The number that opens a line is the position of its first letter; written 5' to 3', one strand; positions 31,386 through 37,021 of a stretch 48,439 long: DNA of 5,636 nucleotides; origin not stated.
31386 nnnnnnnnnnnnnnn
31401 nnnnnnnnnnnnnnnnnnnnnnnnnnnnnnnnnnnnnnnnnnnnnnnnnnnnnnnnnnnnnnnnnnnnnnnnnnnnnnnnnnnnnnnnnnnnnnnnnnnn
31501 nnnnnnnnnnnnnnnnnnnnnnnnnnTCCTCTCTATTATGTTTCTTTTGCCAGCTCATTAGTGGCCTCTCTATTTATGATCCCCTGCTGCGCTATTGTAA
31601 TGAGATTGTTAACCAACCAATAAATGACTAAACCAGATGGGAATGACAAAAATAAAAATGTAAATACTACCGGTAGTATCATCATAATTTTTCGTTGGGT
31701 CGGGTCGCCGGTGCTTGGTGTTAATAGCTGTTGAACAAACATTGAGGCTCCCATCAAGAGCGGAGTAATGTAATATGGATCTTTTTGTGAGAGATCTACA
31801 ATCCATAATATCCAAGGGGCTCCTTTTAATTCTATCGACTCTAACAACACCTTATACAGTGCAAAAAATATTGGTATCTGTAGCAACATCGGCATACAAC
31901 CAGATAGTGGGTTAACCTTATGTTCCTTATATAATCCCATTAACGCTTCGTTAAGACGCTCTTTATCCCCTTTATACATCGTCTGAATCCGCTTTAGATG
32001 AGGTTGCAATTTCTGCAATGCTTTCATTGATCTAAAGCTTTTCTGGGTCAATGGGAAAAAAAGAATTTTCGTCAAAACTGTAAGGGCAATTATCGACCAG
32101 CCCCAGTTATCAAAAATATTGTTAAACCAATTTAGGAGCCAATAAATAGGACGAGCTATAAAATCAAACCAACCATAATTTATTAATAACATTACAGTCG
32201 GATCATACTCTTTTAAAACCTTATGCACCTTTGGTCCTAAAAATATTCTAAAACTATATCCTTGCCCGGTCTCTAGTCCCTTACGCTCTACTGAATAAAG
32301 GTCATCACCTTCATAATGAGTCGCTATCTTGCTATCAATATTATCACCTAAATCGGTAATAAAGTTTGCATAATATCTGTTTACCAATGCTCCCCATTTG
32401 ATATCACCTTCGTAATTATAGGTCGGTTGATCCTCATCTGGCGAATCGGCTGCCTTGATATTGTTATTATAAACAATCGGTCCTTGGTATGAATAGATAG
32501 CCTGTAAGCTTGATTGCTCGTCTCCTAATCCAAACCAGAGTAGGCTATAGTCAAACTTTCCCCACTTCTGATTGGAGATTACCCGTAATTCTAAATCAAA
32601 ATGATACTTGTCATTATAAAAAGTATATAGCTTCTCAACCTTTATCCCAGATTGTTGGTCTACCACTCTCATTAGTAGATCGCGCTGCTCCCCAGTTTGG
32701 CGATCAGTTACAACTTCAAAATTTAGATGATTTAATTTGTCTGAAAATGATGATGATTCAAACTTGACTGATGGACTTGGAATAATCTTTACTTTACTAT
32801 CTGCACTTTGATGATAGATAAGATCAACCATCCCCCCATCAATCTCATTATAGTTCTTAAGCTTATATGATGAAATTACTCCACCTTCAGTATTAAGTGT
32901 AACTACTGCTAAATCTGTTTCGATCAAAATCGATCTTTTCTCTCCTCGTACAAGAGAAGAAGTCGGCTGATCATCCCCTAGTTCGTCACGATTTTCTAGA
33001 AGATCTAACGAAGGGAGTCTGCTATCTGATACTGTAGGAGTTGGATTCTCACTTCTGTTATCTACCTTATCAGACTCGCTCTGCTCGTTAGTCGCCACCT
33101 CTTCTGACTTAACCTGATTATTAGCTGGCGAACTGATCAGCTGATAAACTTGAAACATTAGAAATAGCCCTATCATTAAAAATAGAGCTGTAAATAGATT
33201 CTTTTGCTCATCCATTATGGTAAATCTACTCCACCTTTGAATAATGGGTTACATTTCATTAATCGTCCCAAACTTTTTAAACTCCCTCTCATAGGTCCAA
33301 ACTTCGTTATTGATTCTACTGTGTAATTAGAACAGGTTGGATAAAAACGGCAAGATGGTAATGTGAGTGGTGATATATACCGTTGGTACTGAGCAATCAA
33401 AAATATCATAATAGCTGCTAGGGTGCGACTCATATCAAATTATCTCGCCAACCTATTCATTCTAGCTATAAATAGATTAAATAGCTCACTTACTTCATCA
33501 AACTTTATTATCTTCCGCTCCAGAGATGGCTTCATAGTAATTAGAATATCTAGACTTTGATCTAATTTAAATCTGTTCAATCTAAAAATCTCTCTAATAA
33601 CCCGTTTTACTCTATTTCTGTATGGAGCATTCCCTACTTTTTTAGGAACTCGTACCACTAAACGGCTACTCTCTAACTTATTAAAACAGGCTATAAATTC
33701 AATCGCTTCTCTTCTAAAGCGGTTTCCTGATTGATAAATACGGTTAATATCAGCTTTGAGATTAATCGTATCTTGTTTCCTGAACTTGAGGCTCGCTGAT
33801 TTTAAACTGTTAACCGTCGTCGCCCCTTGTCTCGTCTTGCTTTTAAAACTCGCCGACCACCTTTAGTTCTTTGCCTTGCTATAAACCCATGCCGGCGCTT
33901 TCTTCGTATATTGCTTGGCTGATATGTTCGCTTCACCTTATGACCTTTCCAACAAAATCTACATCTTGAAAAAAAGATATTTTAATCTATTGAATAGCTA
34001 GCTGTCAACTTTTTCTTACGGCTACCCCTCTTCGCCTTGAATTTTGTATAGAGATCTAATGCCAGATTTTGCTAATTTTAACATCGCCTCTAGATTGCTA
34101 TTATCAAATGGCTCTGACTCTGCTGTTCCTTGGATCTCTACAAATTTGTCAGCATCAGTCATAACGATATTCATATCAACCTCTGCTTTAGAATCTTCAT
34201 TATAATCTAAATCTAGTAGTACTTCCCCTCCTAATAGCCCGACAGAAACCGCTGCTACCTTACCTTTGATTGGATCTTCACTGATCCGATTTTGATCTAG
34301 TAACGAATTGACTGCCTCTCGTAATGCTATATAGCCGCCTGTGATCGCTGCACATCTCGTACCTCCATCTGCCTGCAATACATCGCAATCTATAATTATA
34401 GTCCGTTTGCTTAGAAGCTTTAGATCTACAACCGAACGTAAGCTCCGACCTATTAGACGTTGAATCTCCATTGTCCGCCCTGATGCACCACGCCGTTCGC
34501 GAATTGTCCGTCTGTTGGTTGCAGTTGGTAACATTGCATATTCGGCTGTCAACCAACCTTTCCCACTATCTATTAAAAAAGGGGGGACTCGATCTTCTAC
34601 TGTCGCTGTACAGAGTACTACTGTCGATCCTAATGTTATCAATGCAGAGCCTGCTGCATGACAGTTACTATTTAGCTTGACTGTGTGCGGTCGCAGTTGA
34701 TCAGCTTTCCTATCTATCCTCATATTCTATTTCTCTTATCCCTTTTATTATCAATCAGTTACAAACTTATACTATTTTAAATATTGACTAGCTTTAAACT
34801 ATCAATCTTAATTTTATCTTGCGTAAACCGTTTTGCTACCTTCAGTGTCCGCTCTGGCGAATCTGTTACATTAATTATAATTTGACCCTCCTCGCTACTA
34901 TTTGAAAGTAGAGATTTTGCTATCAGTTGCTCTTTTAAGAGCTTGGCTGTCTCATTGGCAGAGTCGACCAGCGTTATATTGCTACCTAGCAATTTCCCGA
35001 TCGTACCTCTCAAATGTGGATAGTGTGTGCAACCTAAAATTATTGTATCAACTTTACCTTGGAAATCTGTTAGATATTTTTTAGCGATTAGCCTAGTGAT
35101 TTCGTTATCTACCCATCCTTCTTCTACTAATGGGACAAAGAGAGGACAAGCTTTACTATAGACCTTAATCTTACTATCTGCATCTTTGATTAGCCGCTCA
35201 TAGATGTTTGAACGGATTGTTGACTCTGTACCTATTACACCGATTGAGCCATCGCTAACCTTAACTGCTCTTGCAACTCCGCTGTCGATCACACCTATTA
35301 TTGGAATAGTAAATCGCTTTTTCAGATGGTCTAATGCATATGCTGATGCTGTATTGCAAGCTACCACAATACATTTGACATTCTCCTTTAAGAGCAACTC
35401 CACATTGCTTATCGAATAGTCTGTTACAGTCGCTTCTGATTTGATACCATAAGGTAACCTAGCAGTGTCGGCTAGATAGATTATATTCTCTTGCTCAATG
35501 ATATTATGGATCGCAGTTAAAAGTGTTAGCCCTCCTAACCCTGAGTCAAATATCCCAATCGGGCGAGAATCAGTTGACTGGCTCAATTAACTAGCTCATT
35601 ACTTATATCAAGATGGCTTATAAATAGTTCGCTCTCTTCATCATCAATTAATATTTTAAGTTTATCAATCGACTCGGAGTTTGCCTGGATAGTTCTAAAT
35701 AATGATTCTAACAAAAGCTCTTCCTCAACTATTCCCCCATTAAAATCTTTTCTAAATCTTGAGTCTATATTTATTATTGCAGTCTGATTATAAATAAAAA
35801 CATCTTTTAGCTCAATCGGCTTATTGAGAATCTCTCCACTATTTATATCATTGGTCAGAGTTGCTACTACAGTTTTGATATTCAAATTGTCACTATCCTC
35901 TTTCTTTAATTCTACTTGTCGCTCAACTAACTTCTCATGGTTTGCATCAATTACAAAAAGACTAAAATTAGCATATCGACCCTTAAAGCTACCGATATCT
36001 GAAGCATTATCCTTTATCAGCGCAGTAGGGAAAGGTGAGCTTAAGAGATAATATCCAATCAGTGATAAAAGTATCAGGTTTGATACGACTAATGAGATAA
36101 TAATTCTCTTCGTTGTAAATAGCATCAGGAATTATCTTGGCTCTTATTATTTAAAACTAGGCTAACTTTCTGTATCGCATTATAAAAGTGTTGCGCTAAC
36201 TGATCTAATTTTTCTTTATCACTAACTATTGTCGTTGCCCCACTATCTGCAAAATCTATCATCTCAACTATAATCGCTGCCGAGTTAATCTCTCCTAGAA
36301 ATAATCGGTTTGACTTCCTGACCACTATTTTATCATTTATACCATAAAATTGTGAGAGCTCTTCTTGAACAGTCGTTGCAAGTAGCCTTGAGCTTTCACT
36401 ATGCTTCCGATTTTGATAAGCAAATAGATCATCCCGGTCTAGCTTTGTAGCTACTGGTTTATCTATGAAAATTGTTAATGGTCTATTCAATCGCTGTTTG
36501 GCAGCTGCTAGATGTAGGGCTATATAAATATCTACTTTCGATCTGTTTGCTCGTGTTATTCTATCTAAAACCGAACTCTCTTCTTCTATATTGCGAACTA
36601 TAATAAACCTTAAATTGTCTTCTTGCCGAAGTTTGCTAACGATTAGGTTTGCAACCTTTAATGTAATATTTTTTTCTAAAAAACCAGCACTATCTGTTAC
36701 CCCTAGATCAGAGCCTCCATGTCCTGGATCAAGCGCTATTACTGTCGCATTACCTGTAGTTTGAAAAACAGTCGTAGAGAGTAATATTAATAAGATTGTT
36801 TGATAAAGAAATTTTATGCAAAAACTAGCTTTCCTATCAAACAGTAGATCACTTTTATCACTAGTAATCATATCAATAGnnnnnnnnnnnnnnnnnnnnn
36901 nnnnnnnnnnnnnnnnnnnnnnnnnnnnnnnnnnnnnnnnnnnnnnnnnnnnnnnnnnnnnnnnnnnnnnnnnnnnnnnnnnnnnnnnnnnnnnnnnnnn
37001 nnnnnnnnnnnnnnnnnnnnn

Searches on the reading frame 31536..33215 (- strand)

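Call 20: search_protein_families(library=pfam, proteins=[window:31536-33215:-], max_evalue=0.00001)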
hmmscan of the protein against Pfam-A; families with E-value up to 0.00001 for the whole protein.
window:31536-33215:- (559 aa): 2 families
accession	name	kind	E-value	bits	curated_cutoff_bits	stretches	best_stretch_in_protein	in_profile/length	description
PF02096.25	60KD_IMP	-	5.9e-62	208.9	35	1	371-549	1-163/163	60Kd inner membrane protein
PF14849.12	YidC_periplas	-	2.5e-25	90.4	24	1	96-360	2-283/283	YidC periplasmic domain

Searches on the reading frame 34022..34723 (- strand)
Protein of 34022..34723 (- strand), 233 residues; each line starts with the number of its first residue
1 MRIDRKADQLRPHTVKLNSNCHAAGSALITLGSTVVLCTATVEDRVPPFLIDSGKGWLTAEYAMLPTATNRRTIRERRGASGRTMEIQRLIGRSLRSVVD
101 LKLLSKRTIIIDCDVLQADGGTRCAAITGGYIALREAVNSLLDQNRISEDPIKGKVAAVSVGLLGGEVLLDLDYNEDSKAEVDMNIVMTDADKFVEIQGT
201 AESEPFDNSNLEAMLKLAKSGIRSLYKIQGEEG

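Call 20: search_protein_families(library=pfam, proteins=[window:34022-34723:-], max_evalue=0.00001)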
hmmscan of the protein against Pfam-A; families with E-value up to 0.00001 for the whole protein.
window:34022-34723:- (233 aa): 2 families
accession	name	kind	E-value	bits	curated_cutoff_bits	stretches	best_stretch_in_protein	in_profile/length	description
PF01138.27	RNase_PH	-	8.6e-29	101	25.5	1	9-137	1-127/130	3' exoribonuclease family, domain 1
PF03725.20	RNase_PH_C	-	2.7e-13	50.1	20.8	1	156-221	3-67/67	3' exoribonuclease family, domain 2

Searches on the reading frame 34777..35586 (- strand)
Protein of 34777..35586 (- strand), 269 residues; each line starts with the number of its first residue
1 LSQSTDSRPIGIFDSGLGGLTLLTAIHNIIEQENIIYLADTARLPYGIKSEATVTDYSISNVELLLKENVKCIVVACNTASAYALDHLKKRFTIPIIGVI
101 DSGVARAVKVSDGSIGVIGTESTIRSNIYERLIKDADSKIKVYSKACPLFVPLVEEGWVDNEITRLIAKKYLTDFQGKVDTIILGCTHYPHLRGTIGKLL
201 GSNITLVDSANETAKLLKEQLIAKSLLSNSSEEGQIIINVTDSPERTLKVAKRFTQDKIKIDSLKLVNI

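Call 20: search_protein_families(library=pfam, proteins=[window:34777-35586:-], max_evalue=0.00001)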
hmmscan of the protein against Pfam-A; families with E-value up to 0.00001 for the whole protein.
window:34777-35586:- (269 aa): 1 family
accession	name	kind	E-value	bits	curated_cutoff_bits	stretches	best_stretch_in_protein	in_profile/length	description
PF01177.27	Asp_Glu_race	-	2.9e-23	83.2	31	1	27-216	21-210/211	Asp/Glu/Hydantoin racemase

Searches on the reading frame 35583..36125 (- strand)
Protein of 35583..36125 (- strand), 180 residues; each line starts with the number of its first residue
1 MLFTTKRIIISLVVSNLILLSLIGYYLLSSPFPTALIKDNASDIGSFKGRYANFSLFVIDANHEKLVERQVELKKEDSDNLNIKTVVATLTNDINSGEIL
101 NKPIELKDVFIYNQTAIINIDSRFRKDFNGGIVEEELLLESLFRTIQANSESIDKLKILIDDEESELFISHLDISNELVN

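Call 20: search_protein_families(library=pfam, proteins=[window:35583-36125:-], max_evalue=0.00001)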
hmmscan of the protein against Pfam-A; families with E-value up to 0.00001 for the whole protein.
window:35583-36125:- (180 aa): 1 family
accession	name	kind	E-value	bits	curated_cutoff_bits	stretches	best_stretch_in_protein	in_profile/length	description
PF10646.14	Germane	-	8.6e-07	30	23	1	57-165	3-116/117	Sporulation and spore germination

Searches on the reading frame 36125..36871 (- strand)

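Call 20: search_protein_families(library=pfam, proteins=[window:36125-36871:-], max_evalue=0.00001)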
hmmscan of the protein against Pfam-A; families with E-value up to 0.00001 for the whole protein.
window:36125-36871:- (248 aa): 1 family
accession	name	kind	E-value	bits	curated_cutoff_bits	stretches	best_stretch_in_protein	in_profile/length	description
PF01520.23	Amidase_3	-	4.4e-25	89.1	27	1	45-235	1-174/174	N-acetylmuramoyl-L-alanine amidase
